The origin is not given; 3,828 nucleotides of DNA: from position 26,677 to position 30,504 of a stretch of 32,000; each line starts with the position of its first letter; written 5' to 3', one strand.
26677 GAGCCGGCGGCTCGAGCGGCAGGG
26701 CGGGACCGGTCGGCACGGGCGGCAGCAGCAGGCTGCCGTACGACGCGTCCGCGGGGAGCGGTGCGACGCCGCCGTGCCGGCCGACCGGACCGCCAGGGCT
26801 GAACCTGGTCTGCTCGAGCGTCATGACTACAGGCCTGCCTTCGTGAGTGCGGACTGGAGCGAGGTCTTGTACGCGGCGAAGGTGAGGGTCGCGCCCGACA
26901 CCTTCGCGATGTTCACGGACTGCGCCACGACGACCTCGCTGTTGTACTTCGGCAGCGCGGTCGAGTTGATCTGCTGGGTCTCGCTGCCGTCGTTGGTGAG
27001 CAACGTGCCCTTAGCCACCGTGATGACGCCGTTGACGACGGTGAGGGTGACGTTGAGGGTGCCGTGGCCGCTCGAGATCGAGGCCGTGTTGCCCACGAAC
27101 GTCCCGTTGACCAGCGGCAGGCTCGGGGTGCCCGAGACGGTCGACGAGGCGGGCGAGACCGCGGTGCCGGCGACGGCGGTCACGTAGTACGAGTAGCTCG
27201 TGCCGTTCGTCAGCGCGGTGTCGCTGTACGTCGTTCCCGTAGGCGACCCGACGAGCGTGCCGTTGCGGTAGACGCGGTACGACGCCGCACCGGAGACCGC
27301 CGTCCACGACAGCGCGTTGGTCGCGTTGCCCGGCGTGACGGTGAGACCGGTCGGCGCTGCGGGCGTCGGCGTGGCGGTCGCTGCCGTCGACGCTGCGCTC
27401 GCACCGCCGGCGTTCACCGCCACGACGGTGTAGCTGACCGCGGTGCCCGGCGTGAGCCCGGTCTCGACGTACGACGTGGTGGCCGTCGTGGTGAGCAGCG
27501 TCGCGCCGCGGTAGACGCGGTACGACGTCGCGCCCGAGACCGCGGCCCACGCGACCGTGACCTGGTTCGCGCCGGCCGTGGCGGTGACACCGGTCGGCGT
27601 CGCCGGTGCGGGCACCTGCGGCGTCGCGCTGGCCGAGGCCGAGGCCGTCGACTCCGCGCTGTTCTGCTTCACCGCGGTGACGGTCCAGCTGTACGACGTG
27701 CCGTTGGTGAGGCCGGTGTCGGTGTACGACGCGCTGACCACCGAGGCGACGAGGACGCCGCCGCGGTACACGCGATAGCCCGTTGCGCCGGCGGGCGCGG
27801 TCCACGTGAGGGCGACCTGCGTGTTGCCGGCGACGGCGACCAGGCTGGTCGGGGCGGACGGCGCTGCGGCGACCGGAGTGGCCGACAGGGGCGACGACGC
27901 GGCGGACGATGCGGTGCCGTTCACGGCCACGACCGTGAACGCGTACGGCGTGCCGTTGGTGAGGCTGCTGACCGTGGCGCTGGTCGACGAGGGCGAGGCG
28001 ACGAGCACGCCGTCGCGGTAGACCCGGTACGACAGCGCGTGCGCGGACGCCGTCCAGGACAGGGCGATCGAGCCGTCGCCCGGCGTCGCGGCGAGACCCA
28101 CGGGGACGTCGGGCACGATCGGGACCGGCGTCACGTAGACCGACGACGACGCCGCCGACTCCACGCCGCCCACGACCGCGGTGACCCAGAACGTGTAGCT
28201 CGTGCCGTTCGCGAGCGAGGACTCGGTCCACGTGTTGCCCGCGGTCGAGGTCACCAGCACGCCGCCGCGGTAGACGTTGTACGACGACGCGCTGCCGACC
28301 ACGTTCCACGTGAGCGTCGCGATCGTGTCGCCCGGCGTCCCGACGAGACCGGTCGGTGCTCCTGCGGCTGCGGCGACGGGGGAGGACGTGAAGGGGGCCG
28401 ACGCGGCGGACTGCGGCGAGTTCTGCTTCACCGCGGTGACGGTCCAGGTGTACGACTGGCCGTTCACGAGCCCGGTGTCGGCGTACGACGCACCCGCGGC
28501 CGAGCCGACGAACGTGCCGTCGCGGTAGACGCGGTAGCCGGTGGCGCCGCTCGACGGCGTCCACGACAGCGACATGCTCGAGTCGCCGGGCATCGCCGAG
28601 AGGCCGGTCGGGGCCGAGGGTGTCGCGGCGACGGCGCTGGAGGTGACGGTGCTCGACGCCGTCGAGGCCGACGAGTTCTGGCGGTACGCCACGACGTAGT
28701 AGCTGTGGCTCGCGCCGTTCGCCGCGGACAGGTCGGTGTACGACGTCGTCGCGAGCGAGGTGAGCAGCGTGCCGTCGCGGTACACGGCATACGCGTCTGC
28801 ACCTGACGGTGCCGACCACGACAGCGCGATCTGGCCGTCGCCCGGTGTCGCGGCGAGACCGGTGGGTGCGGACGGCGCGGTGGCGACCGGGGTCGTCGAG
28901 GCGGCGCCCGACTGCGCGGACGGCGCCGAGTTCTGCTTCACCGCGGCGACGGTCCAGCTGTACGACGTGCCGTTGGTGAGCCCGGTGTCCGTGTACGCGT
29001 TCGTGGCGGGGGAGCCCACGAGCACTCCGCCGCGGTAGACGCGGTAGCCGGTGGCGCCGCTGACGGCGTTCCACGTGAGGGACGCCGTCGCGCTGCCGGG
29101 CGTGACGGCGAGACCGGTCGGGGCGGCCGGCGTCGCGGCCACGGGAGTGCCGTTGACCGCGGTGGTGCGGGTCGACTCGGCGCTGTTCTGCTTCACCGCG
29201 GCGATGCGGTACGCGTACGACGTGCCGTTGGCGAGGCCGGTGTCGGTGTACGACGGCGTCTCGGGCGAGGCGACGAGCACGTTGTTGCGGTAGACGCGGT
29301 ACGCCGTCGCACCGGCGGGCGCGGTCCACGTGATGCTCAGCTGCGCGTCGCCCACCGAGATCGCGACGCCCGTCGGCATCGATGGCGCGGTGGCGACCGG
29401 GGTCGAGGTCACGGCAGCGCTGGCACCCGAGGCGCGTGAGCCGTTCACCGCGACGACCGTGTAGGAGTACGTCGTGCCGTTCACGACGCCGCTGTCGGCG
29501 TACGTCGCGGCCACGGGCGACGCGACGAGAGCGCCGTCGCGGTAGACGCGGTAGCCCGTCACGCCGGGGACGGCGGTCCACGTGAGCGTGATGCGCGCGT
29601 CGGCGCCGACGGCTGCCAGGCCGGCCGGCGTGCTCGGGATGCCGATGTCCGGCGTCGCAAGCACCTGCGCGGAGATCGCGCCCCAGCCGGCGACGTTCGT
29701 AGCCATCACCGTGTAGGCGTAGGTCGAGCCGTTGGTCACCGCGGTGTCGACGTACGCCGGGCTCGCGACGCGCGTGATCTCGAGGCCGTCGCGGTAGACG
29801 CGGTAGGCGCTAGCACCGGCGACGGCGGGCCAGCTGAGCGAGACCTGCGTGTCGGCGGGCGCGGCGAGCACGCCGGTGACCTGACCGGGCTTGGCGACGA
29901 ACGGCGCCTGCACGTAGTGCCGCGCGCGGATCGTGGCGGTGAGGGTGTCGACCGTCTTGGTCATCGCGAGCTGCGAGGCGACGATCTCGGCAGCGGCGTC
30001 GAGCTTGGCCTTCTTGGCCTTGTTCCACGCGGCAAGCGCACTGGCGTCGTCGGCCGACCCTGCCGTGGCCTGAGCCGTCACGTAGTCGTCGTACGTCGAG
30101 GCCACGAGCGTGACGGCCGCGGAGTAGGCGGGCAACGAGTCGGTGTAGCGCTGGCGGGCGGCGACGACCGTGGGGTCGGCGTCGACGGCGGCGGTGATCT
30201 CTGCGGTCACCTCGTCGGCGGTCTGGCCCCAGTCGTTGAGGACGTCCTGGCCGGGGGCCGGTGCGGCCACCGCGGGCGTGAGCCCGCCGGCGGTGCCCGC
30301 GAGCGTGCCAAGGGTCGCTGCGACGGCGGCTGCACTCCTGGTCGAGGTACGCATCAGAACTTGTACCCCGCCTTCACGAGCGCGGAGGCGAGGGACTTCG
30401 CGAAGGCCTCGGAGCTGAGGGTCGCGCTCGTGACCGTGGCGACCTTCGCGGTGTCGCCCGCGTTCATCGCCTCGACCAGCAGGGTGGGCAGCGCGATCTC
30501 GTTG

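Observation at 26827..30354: Giant protein: 11 tandem FN3 domains used as a rod carrying a terminal FMN_bind redox domain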

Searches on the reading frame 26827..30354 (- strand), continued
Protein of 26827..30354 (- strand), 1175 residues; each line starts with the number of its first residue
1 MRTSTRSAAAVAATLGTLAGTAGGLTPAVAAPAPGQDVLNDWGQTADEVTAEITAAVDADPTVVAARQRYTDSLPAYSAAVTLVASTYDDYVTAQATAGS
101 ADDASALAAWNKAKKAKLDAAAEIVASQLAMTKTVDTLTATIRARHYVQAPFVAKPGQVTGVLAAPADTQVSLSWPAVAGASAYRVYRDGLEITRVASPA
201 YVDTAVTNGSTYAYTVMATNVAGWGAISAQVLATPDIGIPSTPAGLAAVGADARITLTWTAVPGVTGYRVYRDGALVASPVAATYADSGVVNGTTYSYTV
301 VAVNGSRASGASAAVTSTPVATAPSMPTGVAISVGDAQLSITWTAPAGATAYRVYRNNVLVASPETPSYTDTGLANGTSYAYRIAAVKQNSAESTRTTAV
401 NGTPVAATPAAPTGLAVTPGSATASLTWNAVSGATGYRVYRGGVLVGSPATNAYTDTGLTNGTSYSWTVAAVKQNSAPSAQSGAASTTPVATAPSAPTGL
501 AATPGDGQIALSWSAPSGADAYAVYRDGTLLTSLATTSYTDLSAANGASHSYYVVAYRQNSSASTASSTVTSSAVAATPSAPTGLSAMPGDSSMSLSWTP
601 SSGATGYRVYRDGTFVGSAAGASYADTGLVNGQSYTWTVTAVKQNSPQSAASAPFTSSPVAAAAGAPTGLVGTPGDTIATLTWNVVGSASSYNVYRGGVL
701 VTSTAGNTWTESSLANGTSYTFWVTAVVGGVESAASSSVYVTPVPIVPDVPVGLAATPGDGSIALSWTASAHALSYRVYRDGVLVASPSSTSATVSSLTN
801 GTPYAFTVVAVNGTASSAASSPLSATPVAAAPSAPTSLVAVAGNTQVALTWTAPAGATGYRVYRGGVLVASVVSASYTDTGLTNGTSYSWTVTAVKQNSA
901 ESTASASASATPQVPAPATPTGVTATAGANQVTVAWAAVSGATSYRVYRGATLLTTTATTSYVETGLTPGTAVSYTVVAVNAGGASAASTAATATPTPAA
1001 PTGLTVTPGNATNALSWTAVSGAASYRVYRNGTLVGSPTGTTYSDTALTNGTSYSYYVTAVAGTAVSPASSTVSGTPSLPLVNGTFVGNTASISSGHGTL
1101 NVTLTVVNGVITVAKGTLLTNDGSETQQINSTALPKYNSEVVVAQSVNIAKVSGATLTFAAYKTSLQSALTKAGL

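Call 44: predict_structure(alignment_id=A2)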
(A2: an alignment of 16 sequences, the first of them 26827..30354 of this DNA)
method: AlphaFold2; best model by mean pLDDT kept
length: 1175 residues; sequences in the alignment: 16
mean_pLDDT: 82.3   pTM: 0.30
mean pLDDT of the five models: 82.3, 80.8, 80.4, 79.3, 78.7
residues with pLDDT >= 90: 403; 70-90: 634; 50-70: 77; < 50: 61
segments of 3 or more residues with pLDDT < 50: 1-42, 99-102, 147-152, 661-664, 1153-1156
pLDDT, mean of each block of 10 residues (from residue 1): 23 28 27 36 57 74 76 78 80 62 66 79 75 71 52 70 81 84 88 88 81 88 83 74 89 90 86 92 90 89 82 89 86 89 89 92 93 86 88 87 85 91 91 90 91 90 90 85 89 86 86 88 91 90 82 89 88 81 84 86 86 89 85 88 81 84 66 84 81 90 89 82 83 84 81 89 91 90 91 89 91 84 86 91 87 89 93 92 84 87 91 79 90 91 90 90 89 93 83 91 89 91 91 91 89 92 88 83 77 71 79 81 65 79 69 55 82 70
secondary structure, 60 per line:
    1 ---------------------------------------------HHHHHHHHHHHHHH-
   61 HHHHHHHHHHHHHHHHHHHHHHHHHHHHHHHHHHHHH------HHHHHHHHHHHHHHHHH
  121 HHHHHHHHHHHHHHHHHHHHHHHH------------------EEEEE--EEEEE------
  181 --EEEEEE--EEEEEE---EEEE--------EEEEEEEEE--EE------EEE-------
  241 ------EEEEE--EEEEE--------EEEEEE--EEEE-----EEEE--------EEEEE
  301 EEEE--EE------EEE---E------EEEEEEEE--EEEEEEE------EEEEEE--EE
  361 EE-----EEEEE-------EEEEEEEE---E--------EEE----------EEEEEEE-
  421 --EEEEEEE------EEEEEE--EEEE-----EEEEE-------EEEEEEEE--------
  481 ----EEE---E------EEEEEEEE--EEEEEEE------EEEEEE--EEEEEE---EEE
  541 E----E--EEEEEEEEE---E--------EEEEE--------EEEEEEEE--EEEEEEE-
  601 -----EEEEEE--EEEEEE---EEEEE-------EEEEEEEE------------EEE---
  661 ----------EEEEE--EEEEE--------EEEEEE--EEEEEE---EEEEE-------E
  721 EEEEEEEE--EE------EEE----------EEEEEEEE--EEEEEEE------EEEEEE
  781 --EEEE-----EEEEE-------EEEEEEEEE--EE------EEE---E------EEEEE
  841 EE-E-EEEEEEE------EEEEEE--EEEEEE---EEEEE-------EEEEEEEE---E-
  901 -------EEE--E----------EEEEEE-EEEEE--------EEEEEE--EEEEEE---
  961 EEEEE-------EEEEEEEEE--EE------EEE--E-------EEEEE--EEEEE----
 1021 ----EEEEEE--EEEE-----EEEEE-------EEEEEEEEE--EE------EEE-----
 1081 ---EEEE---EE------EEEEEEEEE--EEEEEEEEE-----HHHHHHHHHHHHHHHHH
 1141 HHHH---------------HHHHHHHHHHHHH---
elements in order (helices of 4 or more, strands of 3 or more residues): H46-59 H61-97 H104-144 E163-167 E170-174 E183-188 E191-196 E200-203 E212-220 E231-233 E247-251 E254-258 E267-272 E275-278 E284-287 E296-304 E315-317 E328-335 E338-344 E351-356 E359-362 E368-372 E380-387 E400-402 E413-419 E423-429 E436-441 E444-447 E453-457 E465-472 E485-487 E498-505 E508-514 E521-526 E529-534 E538-541 E549-557 E570-574 E583-590 E593-599 E606-611 E614-619 E623-627 E635-642 E655-657 E671-675 E678-682 E691-696 E699-704 E708-712 E720-728 E739-741 E752-759 E762-768 E775-780 E783-786 E792-796 E804-812 E823-825 E836-842 E846-852 E859-864 E867-872 E876-880 E888-895 E908-910 E924-929 E931-935 E944-949 E952-957 E961-965 E973-981 E992-994 E1005-1009 E1012-1016 E1025-1030 E1033-1036 E1042-1046 E1054-1062 E1073-1075 E1084-1087 E1099-1107 E1110-1118 H1124-1144 H1160-1172
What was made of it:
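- On Fibronectin type III domain (PF00041): In the AF2 model each repeat has 6-7 strands at pLDDT ~80-93 (call 44).
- Checked: AlphaFold2 models each repeat as a beta-sandwich (pLDDT mostly 80-93, call 44).
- AF2 gives confident domains but pTM 0.30, meaning no fixed inter-domain arrangement (call 44).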

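Call 48: fold_search(model_id=the predicted structure, library=pdb)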
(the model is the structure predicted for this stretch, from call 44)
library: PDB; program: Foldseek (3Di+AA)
matches with E <= 10: 1803; with E <= 0.001: 501
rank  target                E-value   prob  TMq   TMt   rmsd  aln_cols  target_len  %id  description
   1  8q6t_I                7.6e-36  1.00  0.18  0.19  119.8      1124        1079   16  Helical reconstruction of the relaxed thick filament from FIB milled left ventricular mouse myofibrils (released 2023-11-01)
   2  8g4l_am               6.6e-35  1.00  0.18  0.19  116.2      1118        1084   16  Cryo-EM structure of the human cardiac myosin filament (released 2023-11-01)
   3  9flp_A                8.8e-35  1.00  0.19  0.23  126.1      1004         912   18  CryoEM structure of the neck (1403-2314) in the grappling hook protein A (GhpA) in the bacterium Aureispira sp. CCB-QB (released 2024-10-16)
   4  9fly_A                1.9e-29  1.00  0.20  0.25  99.9       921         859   17  CryoEM structure of the base (4151-5009) in the grappling hook protein A (GhpA) in the bacterium Aureispira sp. CCB-QB (released 2024-10-16)
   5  9ozi_A                9.7e-29  1.00  0.16  0.12  90.6      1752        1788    9  Cryo-EM structure of chicken ROS1 in apo-state. This is the complete map and model. (released 2026-02-25)
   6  9ba4_A                4.6e-28  1.00  0.13  0.15  66.6      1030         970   14  Full-length cross-linked Contactin 2 (CNTN2) (released 2024-07-17)
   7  9pvp                  1.2e-27  1.00  0.14  0.10  96.1      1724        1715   10  Cryo-EM structure of receptor tyrosine kinase ROS1 extracellular domain (released 2026-02-25)
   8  9ozc_A                2.6e-27  1.00  0.12  0.10  90.7      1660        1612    9  Cryo-EM structure of 1:2:1 ROS1/NEL/NICOL holo-complex, conformation 1. (released 2026-02-25)
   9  9pwq_A                3.3e-27  1.00  0.11  0.09  92.4      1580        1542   11  Cryo-EM structure of receptor tyrosine kinase ROS1 extracellular domain in complex with NELL2 (released 2026-02-25)
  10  9ozh_D                3.8e-27  1.00  0.12  0.10  89.5      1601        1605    9  Cryo-EM structure of 1:2:1 ROS1/NEL/NICOL holo-complex, conformation 2. (released 2026-02-25)
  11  8v29_C                4.0e-22  1.00  0.09  0.13  65.9       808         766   15  Cryo-EM structure of human type I OSM receptor complex: model for full extracellular assembly (released 2024-11-20)
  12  6iaa_A                4.8e-22  1.00  0.12  0.16  35.5       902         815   14  hRobo2 ectodomain (released 2019-03-13)
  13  9bfu_A                1.7e-21  1.00  0.14  0.11  56.9      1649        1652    9  Cryo-EM structure of Sevenless extracellular domain (composite map of the dimer, pH 4.6) (released 2025-01-29)
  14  9oz6_B                7.4e-20  1.00  0.10  0.12  64.0      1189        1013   10  Cryo-EM structure of 1:1 chicken ROS1 and chicken NEL complex. (released 2026-02-25)
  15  8v2b_B                1.0e-19  1.00  0.11  0.19  32.5       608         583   16  Cryo-EM structure of mouse type II OSM receptor complex: model for full extracellular assembly (released 2024-11-20)
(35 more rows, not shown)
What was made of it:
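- On Fibronectin type III domain (PF00041): Foldseek hits FN3 chains (1FNF, 3T1W, titin) at E 1e-16 to 8e-36 (call 48).
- Checked: Foldseek matches titin, fibronectin and GhpA FN3 chains at E down to 8e-36 (call 48).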

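Call 59: search_protein_families(library=ncbifam, proteins=[window:26827-30354:-], max_evalue=0.01)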
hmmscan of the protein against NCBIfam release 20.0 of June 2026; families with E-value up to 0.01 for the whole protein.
window:26827-30354:- (1175 aa): 1 family
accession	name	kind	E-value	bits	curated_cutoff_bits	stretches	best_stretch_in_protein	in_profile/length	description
NF041611.1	exoglucan_CbhB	equivalog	2.8e-94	317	1950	6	319-488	701-885/997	exoglucanase CbhB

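Call 62: find_encoding_contigs(protein=P0108, flank=8000, max_places=2)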
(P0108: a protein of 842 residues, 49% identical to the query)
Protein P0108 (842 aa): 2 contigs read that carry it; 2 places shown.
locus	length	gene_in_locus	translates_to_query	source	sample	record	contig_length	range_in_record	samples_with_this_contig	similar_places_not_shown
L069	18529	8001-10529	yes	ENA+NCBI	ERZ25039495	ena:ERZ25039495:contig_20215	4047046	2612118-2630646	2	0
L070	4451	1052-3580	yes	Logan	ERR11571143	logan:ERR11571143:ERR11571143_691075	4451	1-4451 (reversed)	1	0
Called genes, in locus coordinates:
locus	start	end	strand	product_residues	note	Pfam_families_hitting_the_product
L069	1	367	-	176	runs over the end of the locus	-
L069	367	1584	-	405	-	PF07690:MFS_1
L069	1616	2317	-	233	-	PF00160:Pro_isomerase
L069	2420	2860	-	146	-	PF00254:FKBP_C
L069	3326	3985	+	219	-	PF00753:Lactamase_B, PF12706:Lactamase_B_2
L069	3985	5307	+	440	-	PF13393:tRNA-synt_His, PF03129:HGTP_anticodon (weak)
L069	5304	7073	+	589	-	PF01336:tRNA_anti-codon, PF00152:tRNA-synt_2, PF02938:GAD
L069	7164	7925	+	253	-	PF04205:FMN_bind (weak)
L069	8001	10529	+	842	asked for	PF25832:Fn3_SaeA_2nd (faint), PF18370:RGI_lyase (faint), PF21910:GH85_C (faint), PF25833:Fn3_SaeA_3rd (faint), PF00041:fn3 (weak)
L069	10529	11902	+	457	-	PF01794:Ferric_reduct, PF08022:FAD_binding_8 (faint)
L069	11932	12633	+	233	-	-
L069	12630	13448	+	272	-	PF27030:AbpE_bact (faint), PF02424:ApbE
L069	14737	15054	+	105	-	PF12002:MgsA_C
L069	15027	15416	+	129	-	PF06103:DUF948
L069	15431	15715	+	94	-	-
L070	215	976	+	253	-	PF04205:FMN_bind (weak)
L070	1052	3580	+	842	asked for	PF25832:Fn3_SaeA_2nd (faint), PF18370:RGI_lyase (faint), PF21910:GH85_C (faint), PF25833:Fn3_SaeA_3rd (faint), PF00041:fn3 (weak)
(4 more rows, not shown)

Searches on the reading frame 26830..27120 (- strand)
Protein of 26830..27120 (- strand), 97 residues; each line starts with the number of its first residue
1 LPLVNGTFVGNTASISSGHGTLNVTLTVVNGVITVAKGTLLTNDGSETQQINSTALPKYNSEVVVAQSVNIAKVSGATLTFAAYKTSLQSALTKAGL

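Call 26: search_solved_structures(query=window:26830-27120:-, max_evalue=1, show_alignments=2)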
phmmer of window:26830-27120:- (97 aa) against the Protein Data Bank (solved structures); distinct sequences matched with E-value up to 1: 1.
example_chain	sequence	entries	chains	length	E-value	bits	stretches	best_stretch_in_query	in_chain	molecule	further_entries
8p2a_A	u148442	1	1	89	5.9e-12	49.3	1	12-95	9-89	FMN-binding domain-containing protein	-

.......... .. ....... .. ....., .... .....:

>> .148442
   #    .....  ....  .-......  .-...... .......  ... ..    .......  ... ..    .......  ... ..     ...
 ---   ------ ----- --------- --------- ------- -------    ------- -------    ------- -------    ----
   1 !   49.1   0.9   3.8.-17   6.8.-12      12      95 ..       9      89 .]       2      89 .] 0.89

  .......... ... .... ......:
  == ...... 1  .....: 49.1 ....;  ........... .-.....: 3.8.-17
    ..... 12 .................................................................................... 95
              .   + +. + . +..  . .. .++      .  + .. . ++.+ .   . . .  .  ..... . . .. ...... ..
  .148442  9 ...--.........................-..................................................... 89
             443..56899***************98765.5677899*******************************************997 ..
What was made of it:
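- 26887..26898 (-): Predicted flavinylation site S1153-G-A-T1156, in the context A-K-V-S-G-A-T. The Asp of the canonical D-x-x-[ST]-G-A-[ST] motif is Ala here. The region aligns to the flavinylated motif of 8P2A (call 26).
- On FMN_bind domain (PF04205), ApbE substrate: phmmer to 8P2A (SaFMN3-D2) gives E 5.9e-12 over aa 12-95 of the 97-aa domain (call 26).
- Checked: However, phmmer against the PDB hits SaFMN3 domain 2 (8P2A, crystal structure with covalent FMN) at E 5.9e-12, aligned through VSGAT (call 26).
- The domain is homologous to the crystallised, covalently flavinylated SaFMN3-D2 (E 5.9e-12, call 26). The domain is closely homologous to a proven covalent flavodomain (call 26).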
